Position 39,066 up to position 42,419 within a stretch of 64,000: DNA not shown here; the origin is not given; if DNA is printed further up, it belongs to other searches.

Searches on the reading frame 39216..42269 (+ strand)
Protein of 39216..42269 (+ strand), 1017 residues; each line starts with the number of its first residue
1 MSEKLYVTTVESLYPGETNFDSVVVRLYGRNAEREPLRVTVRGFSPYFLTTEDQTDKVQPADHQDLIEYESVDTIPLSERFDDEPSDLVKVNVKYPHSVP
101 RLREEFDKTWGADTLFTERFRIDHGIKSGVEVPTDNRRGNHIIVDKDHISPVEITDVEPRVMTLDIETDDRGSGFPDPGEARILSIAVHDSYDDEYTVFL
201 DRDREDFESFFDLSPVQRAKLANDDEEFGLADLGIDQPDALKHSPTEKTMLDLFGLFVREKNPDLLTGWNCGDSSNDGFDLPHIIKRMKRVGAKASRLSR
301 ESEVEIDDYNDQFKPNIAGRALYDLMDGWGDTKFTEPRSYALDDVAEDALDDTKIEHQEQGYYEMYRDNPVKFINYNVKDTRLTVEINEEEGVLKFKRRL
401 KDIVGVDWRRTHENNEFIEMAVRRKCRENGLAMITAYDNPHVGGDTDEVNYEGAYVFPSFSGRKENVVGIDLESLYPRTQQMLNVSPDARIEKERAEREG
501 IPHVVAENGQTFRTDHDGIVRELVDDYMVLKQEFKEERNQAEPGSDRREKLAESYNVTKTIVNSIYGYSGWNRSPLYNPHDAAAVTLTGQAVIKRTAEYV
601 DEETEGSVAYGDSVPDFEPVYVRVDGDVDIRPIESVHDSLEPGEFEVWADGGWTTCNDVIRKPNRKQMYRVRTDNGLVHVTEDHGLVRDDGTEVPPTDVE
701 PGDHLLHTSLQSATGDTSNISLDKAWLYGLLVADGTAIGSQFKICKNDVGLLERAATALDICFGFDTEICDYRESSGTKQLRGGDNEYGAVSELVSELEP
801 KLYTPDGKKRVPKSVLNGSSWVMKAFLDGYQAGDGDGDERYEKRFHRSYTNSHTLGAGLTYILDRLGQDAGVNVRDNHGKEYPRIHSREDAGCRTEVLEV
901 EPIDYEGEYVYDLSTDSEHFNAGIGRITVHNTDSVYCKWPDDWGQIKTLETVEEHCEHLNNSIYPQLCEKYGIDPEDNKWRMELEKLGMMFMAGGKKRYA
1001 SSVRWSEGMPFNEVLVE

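Call 10: search_protein_families(library=pfam, proteins=[window:39216-42269:+])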
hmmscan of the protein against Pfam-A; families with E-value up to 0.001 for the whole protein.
window:39216-42269:+ (1017 aa): 4 families
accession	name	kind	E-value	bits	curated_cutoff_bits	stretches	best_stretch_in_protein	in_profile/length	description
PF03104.25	DNA_pol_B_exo1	-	9.4e-19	68.2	23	1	108-345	2-242/242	DNA polymerase family B, exonuclease domain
PF00136.26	DNA_pol_B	-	1.6e-15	57.3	23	1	424-605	21-207/453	DNA polymerase family B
PF14890.11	Intein_splicing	-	8.9e-05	22.8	35.8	1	658-931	40-155/155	Intein splicing domain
PF14528.11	LAGLIDADG_3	-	0.00012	22.7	22.5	0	822-890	2-73/82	LAGLIDADG-like domain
